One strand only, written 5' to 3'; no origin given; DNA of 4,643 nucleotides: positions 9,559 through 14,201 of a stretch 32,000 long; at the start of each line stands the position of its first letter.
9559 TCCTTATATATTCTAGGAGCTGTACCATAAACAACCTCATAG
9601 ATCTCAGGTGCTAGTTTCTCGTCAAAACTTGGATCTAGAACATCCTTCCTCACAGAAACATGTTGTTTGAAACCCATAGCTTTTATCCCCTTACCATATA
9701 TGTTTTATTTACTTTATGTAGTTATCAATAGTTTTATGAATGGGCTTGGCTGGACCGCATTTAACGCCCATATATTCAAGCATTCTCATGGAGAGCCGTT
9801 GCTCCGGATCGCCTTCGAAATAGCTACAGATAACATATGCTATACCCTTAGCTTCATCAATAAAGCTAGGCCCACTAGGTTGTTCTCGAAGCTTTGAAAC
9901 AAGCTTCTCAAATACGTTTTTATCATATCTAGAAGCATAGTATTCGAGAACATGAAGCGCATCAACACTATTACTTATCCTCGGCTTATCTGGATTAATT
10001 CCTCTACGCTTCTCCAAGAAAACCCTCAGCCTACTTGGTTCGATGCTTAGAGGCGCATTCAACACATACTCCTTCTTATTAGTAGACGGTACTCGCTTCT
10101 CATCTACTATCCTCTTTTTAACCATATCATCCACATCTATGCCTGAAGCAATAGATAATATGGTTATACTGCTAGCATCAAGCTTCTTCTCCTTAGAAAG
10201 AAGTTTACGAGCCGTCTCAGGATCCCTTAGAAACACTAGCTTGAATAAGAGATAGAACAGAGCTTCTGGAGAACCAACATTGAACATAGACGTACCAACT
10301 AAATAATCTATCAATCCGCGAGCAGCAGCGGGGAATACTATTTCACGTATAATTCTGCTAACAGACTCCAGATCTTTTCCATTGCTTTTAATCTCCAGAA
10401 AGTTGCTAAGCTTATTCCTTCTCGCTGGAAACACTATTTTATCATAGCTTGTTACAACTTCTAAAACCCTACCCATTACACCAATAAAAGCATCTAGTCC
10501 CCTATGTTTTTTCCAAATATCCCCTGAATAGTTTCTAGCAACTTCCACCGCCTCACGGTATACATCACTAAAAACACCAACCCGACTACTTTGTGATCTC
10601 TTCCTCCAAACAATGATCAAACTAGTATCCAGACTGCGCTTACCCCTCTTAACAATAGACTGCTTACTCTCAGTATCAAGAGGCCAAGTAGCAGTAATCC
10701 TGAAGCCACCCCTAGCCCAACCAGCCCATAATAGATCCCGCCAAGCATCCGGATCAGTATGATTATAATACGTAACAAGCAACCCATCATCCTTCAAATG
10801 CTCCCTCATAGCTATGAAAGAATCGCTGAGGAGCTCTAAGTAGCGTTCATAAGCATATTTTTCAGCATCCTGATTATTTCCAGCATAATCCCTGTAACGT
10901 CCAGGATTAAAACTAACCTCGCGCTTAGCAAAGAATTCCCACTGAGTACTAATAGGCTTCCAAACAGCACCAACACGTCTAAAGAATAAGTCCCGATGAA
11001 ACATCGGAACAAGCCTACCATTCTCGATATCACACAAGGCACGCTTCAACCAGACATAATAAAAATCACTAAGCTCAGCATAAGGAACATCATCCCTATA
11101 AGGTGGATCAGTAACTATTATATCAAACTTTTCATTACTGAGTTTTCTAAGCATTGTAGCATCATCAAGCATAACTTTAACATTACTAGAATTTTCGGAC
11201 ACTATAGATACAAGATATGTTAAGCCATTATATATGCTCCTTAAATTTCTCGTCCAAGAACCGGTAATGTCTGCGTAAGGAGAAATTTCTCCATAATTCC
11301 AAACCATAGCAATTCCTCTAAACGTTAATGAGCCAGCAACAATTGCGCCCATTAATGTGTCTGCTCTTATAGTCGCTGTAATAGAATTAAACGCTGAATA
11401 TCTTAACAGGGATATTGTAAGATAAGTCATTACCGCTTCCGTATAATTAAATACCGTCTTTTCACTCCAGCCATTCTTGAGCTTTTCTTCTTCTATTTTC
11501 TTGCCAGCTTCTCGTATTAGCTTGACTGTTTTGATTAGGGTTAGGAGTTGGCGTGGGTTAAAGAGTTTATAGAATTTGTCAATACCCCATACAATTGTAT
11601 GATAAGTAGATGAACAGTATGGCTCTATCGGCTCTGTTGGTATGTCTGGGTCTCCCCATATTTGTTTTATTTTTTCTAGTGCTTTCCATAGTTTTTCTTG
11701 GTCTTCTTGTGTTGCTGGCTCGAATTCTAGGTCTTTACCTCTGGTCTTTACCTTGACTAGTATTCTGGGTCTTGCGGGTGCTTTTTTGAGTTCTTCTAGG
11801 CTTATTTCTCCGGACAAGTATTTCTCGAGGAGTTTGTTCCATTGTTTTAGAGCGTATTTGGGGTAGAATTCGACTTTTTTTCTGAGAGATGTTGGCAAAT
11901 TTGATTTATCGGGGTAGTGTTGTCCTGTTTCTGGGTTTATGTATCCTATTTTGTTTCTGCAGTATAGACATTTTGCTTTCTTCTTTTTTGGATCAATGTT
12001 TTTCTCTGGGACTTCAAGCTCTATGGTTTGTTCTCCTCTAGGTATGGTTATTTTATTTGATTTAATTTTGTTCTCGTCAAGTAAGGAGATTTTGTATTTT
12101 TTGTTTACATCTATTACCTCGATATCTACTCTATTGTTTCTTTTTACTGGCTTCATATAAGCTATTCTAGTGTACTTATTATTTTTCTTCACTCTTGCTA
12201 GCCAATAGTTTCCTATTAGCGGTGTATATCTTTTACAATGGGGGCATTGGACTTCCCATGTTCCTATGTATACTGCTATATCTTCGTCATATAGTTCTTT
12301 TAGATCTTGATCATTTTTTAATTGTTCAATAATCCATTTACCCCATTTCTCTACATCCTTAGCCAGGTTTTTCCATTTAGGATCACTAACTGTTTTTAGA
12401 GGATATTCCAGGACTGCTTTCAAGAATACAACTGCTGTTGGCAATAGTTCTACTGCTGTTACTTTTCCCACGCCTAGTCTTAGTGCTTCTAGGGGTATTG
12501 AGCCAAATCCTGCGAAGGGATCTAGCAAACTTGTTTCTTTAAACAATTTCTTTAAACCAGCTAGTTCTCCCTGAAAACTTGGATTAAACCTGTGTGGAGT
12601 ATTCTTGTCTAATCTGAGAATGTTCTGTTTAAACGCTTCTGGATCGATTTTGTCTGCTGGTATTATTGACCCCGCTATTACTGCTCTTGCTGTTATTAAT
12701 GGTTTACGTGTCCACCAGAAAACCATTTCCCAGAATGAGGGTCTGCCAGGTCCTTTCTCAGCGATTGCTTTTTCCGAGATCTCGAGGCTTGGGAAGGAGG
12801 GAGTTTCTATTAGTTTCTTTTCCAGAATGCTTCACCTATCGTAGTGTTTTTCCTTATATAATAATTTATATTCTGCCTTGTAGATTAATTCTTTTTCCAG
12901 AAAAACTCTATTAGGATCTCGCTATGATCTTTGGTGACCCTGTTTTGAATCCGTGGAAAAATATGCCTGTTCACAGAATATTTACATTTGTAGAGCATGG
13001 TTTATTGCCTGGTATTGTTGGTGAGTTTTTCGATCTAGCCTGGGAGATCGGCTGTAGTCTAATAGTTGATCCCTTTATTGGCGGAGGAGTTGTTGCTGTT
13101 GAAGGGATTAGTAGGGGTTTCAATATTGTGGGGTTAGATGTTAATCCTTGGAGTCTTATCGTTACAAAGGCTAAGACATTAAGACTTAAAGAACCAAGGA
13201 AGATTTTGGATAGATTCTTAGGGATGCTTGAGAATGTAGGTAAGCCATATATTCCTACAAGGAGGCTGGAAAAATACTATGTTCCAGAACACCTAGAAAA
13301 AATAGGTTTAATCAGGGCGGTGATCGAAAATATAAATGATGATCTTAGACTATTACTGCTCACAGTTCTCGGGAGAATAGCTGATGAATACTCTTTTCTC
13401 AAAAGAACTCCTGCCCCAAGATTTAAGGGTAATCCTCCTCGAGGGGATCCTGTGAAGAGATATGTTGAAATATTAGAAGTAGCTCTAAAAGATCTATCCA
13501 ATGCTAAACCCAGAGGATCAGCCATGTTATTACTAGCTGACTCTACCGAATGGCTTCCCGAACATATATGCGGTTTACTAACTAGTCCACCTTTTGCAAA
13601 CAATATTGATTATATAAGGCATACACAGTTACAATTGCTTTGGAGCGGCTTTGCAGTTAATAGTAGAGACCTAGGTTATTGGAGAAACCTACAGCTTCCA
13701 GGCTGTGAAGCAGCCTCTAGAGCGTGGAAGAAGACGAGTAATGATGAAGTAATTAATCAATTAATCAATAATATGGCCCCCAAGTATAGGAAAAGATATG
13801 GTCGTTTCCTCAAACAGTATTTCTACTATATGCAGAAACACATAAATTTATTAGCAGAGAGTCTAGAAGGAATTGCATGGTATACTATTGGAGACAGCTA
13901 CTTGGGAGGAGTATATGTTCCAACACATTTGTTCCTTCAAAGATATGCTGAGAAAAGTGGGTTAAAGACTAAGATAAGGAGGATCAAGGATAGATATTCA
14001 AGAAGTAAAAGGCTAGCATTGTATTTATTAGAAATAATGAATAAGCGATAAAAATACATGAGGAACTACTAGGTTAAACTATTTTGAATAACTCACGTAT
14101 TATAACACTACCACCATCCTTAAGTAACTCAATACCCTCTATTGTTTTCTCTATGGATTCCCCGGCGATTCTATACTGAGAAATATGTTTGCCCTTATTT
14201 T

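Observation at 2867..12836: Five-gene operon fusing a DUF1156 methylase / DUF499 ATPase module to a McrBC-like NTPase-nuclease module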

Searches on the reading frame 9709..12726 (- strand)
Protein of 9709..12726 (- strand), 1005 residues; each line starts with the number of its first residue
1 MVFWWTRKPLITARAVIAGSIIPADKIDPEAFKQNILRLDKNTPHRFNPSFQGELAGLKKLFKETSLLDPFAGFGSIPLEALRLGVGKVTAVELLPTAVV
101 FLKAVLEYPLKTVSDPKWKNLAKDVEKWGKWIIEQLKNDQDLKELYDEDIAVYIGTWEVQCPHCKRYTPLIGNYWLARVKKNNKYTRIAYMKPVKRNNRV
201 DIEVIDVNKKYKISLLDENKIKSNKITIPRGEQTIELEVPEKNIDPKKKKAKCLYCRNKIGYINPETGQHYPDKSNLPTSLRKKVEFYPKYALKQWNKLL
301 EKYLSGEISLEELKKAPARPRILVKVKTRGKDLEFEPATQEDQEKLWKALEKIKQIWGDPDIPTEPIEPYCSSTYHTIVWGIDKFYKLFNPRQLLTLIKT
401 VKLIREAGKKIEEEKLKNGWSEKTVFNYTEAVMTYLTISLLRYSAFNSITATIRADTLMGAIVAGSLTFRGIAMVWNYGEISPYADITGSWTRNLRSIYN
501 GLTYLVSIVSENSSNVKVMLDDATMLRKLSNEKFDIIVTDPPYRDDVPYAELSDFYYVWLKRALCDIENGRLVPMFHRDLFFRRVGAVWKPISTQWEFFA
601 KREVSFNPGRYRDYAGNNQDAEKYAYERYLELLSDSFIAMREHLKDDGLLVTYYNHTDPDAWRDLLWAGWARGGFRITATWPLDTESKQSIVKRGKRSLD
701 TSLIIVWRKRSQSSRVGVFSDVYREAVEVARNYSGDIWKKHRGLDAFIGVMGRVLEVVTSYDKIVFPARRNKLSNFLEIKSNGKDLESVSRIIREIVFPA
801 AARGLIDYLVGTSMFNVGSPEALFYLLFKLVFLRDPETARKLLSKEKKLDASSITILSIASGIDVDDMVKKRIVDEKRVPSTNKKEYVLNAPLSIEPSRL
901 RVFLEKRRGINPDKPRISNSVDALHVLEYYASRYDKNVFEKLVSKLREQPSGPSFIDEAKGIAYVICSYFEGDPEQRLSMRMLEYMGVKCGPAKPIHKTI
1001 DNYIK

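Call 3: search_protein_families(library=pfam, proteins=[window:9709-12726:-], max_evalue=0.01)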
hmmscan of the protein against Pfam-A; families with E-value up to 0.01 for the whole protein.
window:9709-12726:- (1005 aa): 3 families
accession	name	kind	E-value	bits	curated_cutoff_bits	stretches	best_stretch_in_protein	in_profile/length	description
PF03602.21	Cons_hypoth95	-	5.4e-08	33.2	24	1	60-107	38-85/182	Conserved hypothetical protein 95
PF06634.17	DUF1156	-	6.2e-07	29.9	24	1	3-34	28-59/73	Protein of unknown function (DUF1156)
PF01170.24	UPF0020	-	1.3e-06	28.7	22.3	1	516-582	105-172/197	RMKL-like, methyltransferase domain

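Call 4: search_protein_families(library=padloc, proteins=[window:9709-12726:-], max_evalue=0.01)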
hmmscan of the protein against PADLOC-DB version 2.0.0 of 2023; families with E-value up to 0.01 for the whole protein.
window:9709-12726:- (1005 aa): 17 families
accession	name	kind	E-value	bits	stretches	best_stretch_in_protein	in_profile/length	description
PDLC03352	MTase_II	-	2e-229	762.2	1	1-970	34-984/1023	Type II methyltransferase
PDLC00661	HmaB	-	5.2e-48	161.6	3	372-567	409-602/973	DNA-adenine methylase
PDLC00660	HmaB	-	3.2e-46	155.7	3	374-567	410-601/967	DNA-adenine methylase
PDLC02189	DUF1156_MTase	-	3.3e-29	99.7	3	63-228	163-320/944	-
PDLC03233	MTase_II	-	2.1e-20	70.8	1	372-715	348-648/731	Type II methyltransferase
PDLC03314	MTase_II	-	1.6e-15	54.3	3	510-562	524-575/944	Type II methyltransferase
PDLC04134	mad2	-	4.7e-09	33.6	2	56-107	284-334/492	mads_2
PDLC03319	MTase_II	-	1.6e-07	28.5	1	514-569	273-326/503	Type II methyltransferase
PDLC02541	PglX|PglXI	-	5.4e-06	22.8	1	312-561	312-521/919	PglXI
PDLC03387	MTase_II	-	6.4e-06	23.5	0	516-550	12-47/289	Type II methyltransferase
PDLC03228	MTase_II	-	1.7e-05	22.8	0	525-544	12-31/227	Type II methyltransferase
PDLC03367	MTase_II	-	0.00011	18.7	0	500-561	311-373/633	Type II methyltransferase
PDLC03295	MTase_II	-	0.0002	18.9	0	43-89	204-250/292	Type II methyltransferase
PDLC03353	MTase_II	-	0.00029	18.5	1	512-554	6-48/260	Type II methyltransferase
PDLC03371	MTase_II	-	0.0017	15.9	1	512-543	7-39/260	Type II methyltransferase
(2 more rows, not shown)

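Call 6: search_protein_families(library=ncbifam, proteins=[window:9709-12726:-], max_evalue=0.01)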
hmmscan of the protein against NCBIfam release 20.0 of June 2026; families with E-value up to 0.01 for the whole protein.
window:9709-12726:- (1005 aa): 5 families
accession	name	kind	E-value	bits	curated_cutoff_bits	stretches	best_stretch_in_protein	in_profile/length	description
NF042963.1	DUF1156_antiphage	equivalog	3.1e-37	128.2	1000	3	58-405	178-482/960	anti-phage-associated DUF1156 domain-containing protein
TIGR01177.1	TIGR01177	hypoth_equivalog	2.3e-05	23.9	316.55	0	516-545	232-260/330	TIGR01177 family methyltransferase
TIGR00095.1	TIGR00095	equivalog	0.00012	21.8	117.5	0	60-102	49-91/194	16S rRNA (guanine(966)-N(2))-methyltransferase RsmD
NF040721.1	Trm14_Arch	equivalog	0.004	16.3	280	0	43-81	171-209/370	tRNA (guanine(6)-N2)-methyltransferase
TIGR03533.1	L3_gln_methyl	equivalog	0.0055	16.1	229.7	0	517-557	173-213/284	50S ribosomal protein L3 N(5)-glutamine methyltransferase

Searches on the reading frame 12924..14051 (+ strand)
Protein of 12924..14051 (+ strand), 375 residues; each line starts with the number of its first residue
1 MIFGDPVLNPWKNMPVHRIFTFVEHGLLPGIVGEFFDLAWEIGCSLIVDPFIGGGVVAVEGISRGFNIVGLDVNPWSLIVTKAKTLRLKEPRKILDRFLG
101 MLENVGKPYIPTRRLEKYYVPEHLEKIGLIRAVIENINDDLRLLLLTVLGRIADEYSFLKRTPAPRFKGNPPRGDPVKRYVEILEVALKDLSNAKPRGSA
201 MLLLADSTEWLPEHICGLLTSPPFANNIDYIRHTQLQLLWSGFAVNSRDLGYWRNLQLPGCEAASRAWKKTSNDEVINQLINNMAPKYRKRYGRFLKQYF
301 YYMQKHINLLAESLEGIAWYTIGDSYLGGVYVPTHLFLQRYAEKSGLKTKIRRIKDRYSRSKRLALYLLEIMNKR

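Call 3: search_protein_families(library=pfam, proteins=[window:12924-14051:+], max_evalue=0.01)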
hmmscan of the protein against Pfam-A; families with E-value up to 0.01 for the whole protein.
window:12924-14051:+ (375 aa): 1 family
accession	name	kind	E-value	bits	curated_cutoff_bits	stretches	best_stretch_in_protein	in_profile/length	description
PF02086.21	MethyltransfD12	-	0.0078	16.4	22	0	44-115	21-94/253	D12 class N6 adenine-specific DNA methyltransferase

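Call 4: search_protein_families(library=padloc, proteins=[window:12924-14051:+], max_evalue=0.01)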
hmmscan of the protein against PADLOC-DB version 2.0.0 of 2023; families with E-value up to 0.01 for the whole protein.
window:12924-14051:+ (375 aa): 17 families
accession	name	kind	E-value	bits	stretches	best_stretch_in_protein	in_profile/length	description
PDLC03224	MTase_II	-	3.3e-14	50.7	2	216-361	298-459/481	Type II methyltransferase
PDLC03322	MTase_II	-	9.5e-13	45.8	1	27-99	46-119/446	Type II methyltransferase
PDLC03389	MTase_II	-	6.1e-11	39.7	1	219-372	284-441/445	Type II methyltransferase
PDLC03239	MTase_II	-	5.2e-09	33.3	1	44-151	93-211/442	Type II methyltransferase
PDLC03306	MTase_II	-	8.2e-09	32.9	0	14-97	28-107/422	Type II methyltransferase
PDLC03364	MTase_II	-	2.6e-08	31.2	1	44-88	59-103/380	Type II methyltransferase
PDLC03377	MTase_II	-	3.1e-08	30.7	1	44-157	122-246/504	Type II methyltransferase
PDLC03360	MTase_II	-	1.5e-07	28.7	1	27-85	46-106/441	Type II methyltransferase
PDLC03362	MTase_II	-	2.5e-07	27.9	1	16-138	43-174/438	Type II methyltransferase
PDLC03367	MTase_II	-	3.8e-06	23.5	1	45-104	43-97/633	Type II methyltransferase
PDLC03249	MTase_II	-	2.5e-05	21.3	1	45-87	140-182/541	Type II methyltransferase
PDLC03380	MTase_II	-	0.0001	19.7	1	45-89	58-102/393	Type II methyltransferase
PDLC03325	MTase_II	-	0.00017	18.4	1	45-136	93-181/426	Type II methyltransferase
PDLC03298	MTase_II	-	0.0012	16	1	26-155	10-148/362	Type II methyltransferase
PDLC03353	MTase_II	-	0.0025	15.4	0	218-239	31-47/260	Type II methyltransferase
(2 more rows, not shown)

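Call 6: search_protein_families(library=ncbifam, proteins=[window:12924-14051:+], max_evalue=0.01)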
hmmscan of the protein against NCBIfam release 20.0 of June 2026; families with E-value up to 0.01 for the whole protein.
window:12924-14051:+ (375 aa): 1 family
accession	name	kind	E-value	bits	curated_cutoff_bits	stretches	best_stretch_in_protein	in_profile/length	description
TIGR00059.1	L17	equivalog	0.0069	16.7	70.05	0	264-294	58-88/112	50S ribosomal protein L17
